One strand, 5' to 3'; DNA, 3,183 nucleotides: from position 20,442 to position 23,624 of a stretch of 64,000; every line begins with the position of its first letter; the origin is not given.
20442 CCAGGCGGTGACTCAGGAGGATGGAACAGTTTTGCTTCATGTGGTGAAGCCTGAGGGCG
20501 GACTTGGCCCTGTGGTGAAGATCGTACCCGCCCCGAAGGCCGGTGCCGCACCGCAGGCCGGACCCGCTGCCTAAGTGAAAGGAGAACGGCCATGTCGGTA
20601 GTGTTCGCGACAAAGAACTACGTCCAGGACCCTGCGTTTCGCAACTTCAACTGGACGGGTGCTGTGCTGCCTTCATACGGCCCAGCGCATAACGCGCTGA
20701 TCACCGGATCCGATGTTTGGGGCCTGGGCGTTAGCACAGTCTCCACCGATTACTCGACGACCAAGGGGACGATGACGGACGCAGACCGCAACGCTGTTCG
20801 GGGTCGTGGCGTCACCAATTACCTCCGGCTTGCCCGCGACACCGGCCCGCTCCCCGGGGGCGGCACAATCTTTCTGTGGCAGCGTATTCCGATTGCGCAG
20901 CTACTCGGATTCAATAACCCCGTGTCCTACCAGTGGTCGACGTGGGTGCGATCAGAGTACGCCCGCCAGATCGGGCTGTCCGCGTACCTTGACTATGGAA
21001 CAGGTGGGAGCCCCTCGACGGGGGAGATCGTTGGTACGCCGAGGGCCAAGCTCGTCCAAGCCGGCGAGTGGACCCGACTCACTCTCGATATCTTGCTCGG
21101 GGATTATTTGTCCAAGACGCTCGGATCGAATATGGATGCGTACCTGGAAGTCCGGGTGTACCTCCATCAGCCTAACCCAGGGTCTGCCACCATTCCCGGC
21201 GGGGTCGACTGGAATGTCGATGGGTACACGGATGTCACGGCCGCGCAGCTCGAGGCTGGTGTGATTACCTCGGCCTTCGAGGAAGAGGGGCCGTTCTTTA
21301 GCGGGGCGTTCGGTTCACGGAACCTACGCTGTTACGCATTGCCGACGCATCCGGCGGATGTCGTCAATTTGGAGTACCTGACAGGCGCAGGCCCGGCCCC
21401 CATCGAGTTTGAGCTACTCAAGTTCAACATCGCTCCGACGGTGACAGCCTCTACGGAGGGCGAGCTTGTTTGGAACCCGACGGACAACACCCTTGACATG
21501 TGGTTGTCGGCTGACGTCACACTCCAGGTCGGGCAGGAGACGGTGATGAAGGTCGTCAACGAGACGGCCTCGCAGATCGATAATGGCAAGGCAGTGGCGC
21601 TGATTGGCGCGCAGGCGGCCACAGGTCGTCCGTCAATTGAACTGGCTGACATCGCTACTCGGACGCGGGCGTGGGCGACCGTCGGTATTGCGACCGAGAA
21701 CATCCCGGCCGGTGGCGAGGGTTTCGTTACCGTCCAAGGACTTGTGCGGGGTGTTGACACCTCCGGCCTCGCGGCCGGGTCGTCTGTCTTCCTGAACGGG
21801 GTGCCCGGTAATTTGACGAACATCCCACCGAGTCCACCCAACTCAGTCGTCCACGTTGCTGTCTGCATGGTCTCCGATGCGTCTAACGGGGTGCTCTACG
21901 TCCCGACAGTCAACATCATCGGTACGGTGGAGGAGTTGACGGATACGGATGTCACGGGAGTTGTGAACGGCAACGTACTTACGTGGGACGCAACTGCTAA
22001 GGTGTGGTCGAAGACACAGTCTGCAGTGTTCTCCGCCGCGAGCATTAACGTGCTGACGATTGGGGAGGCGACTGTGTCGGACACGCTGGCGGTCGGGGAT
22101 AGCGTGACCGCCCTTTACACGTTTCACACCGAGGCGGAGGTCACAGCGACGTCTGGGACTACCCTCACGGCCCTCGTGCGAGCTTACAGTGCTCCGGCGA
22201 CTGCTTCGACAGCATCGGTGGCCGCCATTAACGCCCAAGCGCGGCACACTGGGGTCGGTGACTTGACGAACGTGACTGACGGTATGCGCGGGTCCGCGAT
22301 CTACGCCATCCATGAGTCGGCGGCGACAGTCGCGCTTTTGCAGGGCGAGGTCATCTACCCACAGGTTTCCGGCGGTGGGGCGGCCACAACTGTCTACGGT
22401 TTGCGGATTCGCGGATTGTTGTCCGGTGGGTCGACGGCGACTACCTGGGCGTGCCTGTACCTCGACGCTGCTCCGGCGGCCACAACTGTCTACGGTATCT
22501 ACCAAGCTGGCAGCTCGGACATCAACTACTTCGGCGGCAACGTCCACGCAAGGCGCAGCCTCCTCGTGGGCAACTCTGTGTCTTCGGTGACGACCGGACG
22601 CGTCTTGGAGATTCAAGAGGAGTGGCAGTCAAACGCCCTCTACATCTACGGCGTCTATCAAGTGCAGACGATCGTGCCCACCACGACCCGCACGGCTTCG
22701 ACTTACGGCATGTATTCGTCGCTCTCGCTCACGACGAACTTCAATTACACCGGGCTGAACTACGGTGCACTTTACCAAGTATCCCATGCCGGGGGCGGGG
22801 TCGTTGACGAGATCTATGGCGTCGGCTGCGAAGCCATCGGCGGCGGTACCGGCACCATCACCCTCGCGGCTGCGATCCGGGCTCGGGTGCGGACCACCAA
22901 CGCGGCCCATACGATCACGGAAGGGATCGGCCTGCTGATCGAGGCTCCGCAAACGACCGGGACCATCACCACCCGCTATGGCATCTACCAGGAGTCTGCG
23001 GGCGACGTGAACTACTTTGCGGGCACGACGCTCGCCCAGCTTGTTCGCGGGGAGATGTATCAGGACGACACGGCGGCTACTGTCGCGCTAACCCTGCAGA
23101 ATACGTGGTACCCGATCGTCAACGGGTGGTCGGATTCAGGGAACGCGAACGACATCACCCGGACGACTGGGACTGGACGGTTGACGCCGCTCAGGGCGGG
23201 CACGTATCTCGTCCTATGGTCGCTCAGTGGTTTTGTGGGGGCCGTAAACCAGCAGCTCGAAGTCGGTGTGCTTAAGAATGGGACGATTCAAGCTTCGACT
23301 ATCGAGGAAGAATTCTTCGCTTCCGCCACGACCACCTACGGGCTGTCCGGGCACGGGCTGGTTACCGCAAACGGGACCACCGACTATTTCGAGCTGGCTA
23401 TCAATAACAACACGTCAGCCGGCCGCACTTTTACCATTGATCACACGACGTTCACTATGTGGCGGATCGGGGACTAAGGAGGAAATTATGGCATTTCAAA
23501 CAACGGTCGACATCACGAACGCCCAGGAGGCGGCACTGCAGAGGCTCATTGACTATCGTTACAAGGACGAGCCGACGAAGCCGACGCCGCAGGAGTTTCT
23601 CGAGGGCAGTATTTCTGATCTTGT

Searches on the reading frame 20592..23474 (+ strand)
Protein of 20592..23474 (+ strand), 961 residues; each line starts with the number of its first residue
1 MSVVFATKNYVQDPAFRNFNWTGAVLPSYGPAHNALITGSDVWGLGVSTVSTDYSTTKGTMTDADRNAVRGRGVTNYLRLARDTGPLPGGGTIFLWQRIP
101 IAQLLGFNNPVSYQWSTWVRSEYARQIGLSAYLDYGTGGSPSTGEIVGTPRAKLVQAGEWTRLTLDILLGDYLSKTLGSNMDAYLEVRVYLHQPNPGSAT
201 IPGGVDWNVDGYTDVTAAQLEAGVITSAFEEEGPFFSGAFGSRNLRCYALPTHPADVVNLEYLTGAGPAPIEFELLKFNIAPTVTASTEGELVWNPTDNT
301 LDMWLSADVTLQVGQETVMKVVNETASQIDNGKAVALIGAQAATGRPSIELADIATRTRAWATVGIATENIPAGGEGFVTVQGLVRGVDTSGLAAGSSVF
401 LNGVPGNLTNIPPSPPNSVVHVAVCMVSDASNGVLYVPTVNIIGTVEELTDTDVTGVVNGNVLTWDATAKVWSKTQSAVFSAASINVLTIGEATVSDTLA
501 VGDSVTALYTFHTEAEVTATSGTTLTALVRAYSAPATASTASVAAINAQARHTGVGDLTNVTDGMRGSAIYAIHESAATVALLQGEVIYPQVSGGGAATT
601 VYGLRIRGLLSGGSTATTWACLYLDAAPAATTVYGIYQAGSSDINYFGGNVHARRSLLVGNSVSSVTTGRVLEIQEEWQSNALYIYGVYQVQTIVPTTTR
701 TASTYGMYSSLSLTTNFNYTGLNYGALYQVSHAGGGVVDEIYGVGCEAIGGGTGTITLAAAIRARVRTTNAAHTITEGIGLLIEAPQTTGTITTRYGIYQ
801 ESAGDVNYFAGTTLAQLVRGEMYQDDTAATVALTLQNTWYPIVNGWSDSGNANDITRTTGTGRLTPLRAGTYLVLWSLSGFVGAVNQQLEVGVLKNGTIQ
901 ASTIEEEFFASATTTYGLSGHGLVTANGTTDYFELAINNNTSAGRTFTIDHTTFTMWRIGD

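Call 26: find_encoding_contigs(protein=window:20592-23474:+, flank=10000, max_places=4)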
Protein window:20592-23474:+ (961 aa): 5 contigs read that carry it; 2 places shown.
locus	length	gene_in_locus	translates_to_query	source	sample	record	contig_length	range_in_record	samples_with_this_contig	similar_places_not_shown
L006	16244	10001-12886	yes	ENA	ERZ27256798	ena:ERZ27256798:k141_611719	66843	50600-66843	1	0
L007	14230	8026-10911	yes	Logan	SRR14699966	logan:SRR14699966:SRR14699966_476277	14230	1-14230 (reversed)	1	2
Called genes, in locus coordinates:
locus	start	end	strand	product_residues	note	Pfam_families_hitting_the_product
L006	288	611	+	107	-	-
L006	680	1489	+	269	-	-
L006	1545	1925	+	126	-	-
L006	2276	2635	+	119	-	-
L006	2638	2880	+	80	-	-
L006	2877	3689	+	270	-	PF06319:MmcB-like (weak)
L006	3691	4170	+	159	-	-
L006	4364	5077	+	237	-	-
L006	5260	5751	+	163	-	-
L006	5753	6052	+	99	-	-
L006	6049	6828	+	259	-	-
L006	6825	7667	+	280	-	-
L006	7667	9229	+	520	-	PF03237:Terminase_6N, PF04466:Terminase_3 (faint)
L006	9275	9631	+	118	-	-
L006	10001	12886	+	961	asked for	-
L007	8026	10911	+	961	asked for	-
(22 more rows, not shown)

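Call 34: search_protein_families(library=phrogs, proteins=[window:20592-23474:+], max_evalue=0.001)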
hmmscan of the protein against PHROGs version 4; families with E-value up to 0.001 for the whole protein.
window:20592-23474:+ (961 aa): 1 family
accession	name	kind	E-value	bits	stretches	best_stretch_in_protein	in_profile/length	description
phrog_13853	-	unknown function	0.00024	22.1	1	444-564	27-148/151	-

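Call 35: search_protein_families(library=pfam, proteins=[window:20592-23474:+], max_evalue=0.001)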
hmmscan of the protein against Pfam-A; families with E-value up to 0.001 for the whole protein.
window:20592-23474:+ (961 aa): 0 families
